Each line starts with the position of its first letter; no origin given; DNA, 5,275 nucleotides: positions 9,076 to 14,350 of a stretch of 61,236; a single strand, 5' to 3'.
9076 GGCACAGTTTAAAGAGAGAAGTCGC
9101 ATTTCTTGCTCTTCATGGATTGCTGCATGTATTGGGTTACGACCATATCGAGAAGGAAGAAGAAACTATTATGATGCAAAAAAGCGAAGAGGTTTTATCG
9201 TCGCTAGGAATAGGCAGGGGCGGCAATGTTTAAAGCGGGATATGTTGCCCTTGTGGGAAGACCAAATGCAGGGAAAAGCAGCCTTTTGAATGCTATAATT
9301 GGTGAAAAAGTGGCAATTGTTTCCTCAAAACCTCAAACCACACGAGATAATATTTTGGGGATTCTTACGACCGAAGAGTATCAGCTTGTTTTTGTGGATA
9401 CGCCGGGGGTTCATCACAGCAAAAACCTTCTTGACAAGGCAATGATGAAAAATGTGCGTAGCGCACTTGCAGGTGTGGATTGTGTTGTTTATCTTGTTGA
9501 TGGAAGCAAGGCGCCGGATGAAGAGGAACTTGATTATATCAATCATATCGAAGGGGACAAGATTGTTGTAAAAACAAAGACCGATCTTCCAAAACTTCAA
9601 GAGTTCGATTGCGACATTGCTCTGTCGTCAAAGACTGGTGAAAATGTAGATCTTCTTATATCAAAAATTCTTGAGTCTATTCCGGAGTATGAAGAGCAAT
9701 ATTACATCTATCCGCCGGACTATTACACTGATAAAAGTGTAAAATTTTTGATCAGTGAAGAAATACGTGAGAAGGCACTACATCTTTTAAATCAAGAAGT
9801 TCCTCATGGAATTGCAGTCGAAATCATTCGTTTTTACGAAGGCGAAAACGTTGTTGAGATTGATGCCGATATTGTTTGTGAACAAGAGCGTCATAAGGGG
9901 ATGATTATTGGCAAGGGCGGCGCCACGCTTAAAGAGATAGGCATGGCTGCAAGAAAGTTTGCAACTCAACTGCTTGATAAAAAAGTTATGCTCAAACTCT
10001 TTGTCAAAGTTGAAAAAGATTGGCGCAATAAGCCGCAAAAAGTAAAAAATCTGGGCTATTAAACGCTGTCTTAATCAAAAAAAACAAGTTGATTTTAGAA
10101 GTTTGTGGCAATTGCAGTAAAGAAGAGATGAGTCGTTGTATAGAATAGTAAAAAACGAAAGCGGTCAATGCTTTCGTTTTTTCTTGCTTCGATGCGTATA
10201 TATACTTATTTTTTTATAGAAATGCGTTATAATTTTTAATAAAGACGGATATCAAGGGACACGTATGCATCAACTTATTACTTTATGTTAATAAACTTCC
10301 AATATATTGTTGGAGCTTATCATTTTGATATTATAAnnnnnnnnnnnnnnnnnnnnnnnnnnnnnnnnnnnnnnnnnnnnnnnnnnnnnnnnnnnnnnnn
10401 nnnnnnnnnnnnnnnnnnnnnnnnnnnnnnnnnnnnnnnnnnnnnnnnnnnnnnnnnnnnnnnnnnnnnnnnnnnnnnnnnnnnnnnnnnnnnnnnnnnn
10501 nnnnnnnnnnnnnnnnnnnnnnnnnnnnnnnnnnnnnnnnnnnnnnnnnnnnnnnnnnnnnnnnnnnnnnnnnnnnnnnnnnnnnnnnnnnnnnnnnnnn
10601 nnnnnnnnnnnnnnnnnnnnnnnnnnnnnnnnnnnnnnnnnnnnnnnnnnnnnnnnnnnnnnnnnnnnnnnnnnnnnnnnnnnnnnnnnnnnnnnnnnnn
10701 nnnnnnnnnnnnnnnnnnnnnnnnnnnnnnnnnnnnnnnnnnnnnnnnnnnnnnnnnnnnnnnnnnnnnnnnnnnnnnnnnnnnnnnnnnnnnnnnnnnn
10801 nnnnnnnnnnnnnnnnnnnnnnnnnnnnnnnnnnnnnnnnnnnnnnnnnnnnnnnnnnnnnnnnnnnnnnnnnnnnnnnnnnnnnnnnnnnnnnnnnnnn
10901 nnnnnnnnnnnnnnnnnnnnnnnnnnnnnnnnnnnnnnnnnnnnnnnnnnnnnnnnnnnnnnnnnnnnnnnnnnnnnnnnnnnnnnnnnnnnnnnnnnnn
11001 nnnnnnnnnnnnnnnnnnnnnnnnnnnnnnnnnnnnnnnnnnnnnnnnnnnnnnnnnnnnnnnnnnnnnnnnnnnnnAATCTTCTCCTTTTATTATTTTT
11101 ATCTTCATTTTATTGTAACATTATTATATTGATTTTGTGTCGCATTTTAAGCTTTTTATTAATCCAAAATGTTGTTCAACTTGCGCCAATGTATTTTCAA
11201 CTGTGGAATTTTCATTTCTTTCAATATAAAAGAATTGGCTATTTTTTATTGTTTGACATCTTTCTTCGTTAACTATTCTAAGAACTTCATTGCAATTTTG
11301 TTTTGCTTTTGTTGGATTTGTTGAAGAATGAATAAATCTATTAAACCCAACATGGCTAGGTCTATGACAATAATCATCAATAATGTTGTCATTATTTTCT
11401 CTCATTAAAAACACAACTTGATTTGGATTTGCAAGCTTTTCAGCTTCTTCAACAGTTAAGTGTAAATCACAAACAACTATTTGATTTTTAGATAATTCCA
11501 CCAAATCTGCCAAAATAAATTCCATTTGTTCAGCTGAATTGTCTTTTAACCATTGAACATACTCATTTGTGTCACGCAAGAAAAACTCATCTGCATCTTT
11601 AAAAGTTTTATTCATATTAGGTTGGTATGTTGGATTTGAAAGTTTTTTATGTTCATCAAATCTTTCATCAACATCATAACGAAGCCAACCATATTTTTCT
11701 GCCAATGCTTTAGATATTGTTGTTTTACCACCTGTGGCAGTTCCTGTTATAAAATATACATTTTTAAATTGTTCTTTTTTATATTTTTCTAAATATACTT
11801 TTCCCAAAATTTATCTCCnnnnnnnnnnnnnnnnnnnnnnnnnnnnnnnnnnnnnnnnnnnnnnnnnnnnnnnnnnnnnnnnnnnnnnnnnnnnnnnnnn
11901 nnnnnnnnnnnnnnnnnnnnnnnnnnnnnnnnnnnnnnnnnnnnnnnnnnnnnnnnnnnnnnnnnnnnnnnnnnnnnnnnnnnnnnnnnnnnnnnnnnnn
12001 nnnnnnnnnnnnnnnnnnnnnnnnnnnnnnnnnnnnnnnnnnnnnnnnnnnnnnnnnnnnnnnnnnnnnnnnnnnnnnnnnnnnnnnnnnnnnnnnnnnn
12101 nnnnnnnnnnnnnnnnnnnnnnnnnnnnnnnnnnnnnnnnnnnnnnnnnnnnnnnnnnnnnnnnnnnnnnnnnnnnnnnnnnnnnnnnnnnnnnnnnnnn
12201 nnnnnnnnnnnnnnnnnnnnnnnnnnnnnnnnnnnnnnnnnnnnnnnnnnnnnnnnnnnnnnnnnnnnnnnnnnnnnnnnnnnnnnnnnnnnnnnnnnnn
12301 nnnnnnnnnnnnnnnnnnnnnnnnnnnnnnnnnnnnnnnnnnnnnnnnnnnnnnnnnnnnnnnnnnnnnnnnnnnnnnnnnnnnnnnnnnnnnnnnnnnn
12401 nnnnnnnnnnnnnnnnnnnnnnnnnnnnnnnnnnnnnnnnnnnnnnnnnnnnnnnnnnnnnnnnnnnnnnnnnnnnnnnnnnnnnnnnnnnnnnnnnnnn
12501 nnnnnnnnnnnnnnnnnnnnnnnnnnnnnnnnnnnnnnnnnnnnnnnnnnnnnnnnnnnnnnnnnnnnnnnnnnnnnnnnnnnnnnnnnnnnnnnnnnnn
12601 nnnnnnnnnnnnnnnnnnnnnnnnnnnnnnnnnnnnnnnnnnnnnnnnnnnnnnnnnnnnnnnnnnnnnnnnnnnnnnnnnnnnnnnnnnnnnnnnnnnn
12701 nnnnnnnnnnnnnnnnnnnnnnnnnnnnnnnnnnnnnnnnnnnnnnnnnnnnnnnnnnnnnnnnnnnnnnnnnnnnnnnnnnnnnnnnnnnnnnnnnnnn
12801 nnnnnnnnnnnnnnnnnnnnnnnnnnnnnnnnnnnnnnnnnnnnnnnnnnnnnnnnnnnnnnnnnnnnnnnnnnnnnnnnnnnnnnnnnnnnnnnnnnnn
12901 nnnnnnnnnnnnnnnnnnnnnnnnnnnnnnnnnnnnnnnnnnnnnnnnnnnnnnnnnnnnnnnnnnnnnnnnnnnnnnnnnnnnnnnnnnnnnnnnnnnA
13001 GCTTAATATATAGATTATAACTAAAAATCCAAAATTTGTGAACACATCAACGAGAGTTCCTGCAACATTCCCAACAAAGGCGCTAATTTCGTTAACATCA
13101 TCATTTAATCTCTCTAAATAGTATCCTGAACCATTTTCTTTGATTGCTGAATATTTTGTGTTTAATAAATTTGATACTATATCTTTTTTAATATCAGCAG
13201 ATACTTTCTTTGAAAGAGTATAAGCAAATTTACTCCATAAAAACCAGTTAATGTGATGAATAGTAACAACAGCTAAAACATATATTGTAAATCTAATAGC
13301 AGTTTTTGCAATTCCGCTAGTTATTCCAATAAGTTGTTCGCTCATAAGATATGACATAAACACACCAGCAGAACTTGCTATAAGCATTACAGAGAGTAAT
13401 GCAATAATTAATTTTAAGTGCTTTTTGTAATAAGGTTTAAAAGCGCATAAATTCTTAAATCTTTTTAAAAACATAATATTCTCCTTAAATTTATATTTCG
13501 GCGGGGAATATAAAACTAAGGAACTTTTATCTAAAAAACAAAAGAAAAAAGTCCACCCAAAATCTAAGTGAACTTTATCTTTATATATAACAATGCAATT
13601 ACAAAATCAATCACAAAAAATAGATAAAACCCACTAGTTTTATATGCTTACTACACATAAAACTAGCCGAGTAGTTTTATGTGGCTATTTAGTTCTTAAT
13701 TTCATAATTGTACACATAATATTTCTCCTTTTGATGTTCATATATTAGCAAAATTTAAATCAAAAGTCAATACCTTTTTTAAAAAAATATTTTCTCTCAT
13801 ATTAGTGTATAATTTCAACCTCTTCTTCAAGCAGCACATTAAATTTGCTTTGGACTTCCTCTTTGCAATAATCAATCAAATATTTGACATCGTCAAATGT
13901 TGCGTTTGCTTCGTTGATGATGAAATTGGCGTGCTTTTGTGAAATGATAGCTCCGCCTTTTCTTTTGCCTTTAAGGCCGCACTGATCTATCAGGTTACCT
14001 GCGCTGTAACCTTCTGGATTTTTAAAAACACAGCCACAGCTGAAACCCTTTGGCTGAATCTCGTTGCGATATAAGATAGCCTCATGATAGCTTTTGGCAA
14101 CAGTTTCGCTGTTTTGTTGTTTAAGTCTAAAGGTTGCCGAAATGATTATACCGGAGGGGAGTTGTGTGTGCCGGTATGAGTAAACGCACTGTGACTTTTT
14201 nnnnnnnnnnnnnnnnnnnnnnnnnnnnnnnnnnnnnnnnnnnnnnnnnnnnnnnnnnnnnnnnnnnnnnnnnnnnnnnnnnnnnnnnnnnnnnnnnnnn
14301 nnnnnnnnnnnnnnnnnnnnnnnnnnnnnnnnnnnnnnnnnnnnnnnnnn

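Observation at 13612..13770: Leader-peptide transcription attenuator upstream of the ABC exporter/kinase/GNAT operon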

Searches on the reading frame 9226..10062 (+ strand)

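Call 6: search_protein_families(library=pfam, proteins=[window:9226-10062:+])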
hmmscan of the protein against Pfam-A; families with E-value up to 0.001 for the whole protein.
window:9226-10062:+ (278 aa): 7 families
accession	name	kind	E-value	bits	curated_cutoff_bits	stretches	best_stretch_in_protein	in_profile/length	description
PF01926.29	MMR_HSR1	-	2.9e-25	89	21.9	1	7-109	2-104/113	50S ribosome-binding GTPase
PF07650.23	KH_2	-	2.5e-18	66.1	22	1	191-267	1-78/78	KH domain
PF00350.29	Dynamin_N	-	4.5e-11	43.5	27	1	7-40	1-34/168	Dynamin family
PF02421.24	FeoB_N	-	1.5e-09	38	27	1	7-94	3-89/156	Ferrous iron transport protein B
PF04548.22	AIG1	-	1.6e-07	31.3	27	1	8-113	4-115/212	AIG1 family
PF00009.33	GTP_EFTU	-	0.00025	21.1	26.5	0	48-127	65-139/188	Elongation factor Tu GTP binding domain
PF02492.25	cobW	-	0.00049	20.2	20.7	0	46-123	77-157/180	CobW/HypB/UreG, nucleotide-binding domain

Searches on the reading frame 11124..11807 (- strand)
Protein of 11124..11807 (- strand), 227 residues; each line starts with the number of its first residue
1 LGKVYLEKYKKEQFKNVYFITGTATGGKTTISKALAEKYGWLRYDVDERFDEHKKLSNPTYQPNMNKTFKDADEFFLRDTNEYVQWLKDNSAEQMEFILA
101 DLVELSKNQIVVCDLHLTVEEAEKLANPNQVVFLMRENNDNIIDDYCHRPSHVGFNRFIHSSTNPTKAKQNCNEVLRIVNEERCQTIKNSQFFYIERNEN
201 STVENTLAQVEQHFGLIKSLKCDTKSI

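Call 6: search_protein_families(library=pfam, proteins=[window:11124-11807:-])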
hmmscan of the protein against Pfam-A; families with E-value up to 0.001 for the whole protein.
window:11124-11807:- (227 aa): 2 families
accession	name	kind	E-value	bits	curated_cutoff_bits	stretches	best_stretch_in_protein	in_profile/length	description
PF13238.12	AAA_18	-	0.00011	23.1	29.4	1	19-125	2-89/128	AAA domain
PF01202.28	SKI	-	0.00027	21.5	22.1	0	27-72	4-50/159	Shikimate kinase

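Call 33: search_protein_families(library=ncbifam, proteins=[window:11124-11807:-], max_evalue=0.001)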
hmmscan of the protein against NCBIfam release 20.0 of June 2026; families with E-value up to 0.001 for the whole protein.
window:11124-11807:- (227 aa): 2 families
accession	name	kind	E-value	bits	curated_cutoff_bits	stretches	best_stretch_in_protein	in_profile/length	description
NF003012.0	PRK03839.1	equivalog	0.00051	20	152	0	20-80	5-63/180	putative kinase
NF040667.1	hom_kin_desulfo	exception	0.00088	19.2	197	0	20-50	5-35/163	homoserine kinase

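Call 61: search_solved_structures(query=window:11124-11807:-, max_evalue=1)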
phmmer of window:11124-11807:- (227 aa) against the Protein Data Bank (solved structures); distinct sequences matched with E-value up to 1: 1.
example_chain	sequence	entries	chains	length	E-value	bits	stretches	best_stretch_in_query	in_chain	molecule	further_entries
4cvn_A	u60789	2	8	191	0.54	13.6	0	18-42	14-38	PUTATIVE ADENYLATE KINASE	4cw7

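Call 62: find_homologous_proteins(query=window:11124-11807:-, max_evalue=0.00001)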
Query window:11124-11807:- (227 aa): 898 proteins with E <= 0.00001 among 1045 candidates; the best 120 are listed.
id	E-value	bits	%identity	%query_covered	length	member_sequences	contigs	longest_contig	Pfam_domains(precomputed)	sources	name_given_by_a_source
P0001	2.2e-149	513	100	100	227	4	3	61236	-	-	-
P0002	1.7e-134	465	91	100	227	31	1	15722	PF13238.13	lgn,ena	-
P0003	1.3e-130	452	90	97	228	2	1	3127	PF13238.13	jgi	-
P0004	9.8e-120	416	82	99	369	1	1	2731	PF13673.14,PF13508.14,PF00583.32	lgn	-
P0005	8.3e-117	407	82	97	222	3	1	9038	-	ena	-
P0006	2.7e-116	405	85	95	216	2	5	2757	-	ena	-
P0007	8.8e-115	400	82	95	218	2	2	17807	PF13238.13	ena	-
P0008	4.0e-114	398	82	97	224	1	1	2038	-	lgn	-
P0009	1.1e-113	397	81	95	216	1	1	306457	-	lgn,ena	-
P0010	1.3e-113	396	82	95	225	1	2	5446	PF13238.13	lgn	-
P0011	4.6e-113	395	80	96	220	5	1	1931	-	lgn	-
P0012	8.0e-111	387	77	94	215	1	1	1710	-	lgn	-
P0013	2.1e-109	383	77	94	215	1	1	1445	-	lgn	-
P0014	4.5e-109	382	76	96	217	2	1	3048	-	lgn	-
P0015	4.0e-108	379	79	95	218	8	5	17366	-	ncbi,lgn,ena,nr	ncbi:MAG: shikimate kinase [Clostridia bacterium]|nr:shikimate kinase [Clostridia bacterium]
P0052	1.7e-92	327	71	94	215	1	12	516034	PF13238.13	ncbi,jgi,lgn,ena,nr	ncbi:MAG: shikimate kinase [Lachnospiraceae bacterium]|nr:shikimate kinase [Lachnospiraceae bacteriu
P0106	9.6e-77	276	56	96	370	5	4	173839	PF13673.14,PF13508.14,PF13521.13,PF13238.13,PF13527.14,PF00583.32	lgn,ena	-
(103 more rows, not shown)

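Call 63: find_encoding_contigs(protein=P0052, flank=2500, max_places=3)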
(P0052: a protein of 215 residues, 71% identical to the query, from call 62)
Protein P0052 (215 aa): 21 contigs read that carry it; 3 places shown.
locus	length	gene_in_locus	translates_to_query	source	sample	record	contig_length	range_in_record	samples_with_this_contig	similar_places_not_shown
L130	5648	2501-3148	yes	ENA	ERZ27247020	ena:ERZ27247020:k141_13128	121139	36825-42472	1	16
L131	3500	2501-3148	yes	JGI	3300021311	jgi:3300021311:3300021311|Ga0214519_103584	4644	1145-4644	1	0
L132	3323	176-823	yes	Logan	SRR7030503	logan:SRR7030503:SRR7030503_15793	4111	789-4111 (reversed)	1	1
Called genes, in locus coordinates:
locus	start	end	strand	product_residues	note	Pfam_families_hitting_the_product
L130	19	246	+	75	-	PF13083:KH_KhpA-B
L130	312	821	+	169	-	PF01782:RimM, PF05239:PRC, PF24986:PRC_RimM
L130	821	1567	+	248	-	PF01746:tRNA_m1G_MT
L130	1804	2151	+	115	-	PF01245:Ribosomal_L19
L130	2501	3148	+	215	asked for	PF13238:AAA_18 (weak)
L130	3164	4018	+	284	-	PF03193:RsgA_GTPase (faint), PF01926:MMR_HSR1, PF02421:FeoB_N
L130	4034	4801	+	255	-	PF27457:RNase_HII_N, PF01351:RNase_HII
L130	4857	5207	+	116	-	PF08378:NERD (weak), PF02021:UPF0102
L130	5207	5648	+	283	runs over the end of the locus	PF02578:Cu-oxidase_4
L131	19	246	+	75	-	PF13083:KH_KhpA-B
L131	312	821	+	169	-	PF01782:RimM, PF05239:PRC, PF24986:PRC_RimM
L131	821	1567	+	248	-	PF01746:tRNA_m1G_MT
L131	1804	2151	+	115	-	PF01245:Ribosomal_L19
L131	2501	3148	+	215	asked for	PF13238:AAA_18 (weak)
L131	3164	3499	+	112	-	?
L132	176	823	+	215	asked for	PF13238:AAA_18 (weak)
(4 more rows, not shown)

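Call 64: find_encoding_contigs(protein=P0106, flank=2500, max_places=3)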
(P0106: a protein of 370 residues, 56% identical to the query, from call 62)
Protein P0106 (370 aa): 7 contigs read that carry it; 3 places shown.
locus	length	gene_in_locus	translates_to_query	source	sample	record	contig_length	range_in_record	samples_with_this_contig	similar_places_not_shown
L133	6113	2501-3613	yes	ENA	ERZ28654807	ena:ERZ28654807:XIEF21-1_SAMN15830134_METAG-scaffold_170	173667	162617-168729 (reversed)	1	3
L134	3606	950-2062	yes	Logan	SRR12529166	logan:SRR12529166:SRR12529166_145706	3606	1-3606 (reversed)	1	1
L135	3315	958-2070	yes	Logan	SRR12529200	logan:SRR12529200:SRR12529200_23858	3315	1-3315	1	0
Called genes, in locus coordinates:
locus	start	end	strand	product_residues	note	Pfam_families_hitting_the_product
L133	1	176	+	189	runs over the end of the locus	PF00440:TetR_N (faint), PF14278:TetR_C_8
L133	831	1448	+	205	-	PF01841:Transglut_core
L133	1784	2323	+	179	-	PF00583:Acetyltransf_1, PF13302:Acetyltransf_3, PF13420:Acetyltransf_4 (weak)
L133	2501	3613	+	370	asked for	PF13238:AAA_18, PF13521:AAA_28 (faint), PF13527:Acetyltransf_9 (weak), PF13673:Acetyltransf_10 (weak), PF00583:Acetyltransf_1, PF13508:Acetyltransf_7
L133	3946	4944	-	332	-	PF00144:Beta-lactamase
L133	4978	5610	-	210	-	PF06445:GyrI-like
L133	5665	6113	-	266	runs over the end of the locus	PF00376:MerR, PF13411:MerR_1, PF06445:GyrI-like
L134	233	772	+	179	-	PF00583:Acetyltransf_1, PF13302:Acetyltransf_3, PF13420:Acetyltransf_4 (weak)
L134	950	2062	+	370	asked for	PF13238:AAA_18, PF13521:AAA_28 (faint), PF13527:Acetyltransf_9 (weak), PF13673:Acetyltransf_10 (weak), PF00583:Acetyltransf_1, PF13508:Acetyltransf_7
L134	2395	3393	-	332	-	PF00144:Beta-lactamase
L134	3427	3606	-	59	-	?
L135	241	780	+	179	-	PF00583:Acetyltransf_1, PF13302:Acetyltransf_3, PF13420:Acetyltransf_4 (weak)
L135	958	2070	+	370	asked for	PF13238:AAA_18, PF13521:AAA_28 (faint), PF13527:Acetyltransf_9 (weak), PF13673:Acetyltransf_10 (weak), PF00583:Acetyltransf_1, PF13508:Acetyltransf_7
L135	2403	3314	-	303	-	?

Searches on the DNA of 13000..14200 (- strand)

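Call 3: search_rna_families(source=window, start=13000, end=14200, threshold=evalue, max_evalue=10)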
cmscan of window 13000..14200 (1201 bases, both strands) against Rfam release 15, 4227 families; matches with E-value up to 10: 2.
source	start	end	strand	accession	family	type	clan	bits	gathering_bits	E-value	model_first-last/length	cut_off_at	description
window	13199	13253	+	RF04331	Plastid-clpP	Cis-reg;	-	19.6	55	2.3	1-69/69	no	Plastid-clpP 5UTR RNA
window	13538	13580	-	RF00489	ctRNA_p42d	Gene; antisense;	-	19.2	50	0.41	1-46/46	no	ctRNA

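Call 88: search_dna_similar(query=window:13475-13775:-, collection=plasmids, mode=distant, max_evalue=0.001, max_rows=8)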
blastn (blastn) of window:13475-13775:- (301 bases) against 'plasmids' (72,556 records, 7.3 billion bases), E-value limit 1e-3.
No match.

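Call 89: search_dna_similar(query=window:13475-13775:-, collection=phages, mode=distant, max_evalue=0.001, max_rows=8)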
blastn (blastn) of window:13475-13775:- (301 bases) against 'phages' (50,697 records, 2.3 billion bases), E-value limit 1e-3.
No match.
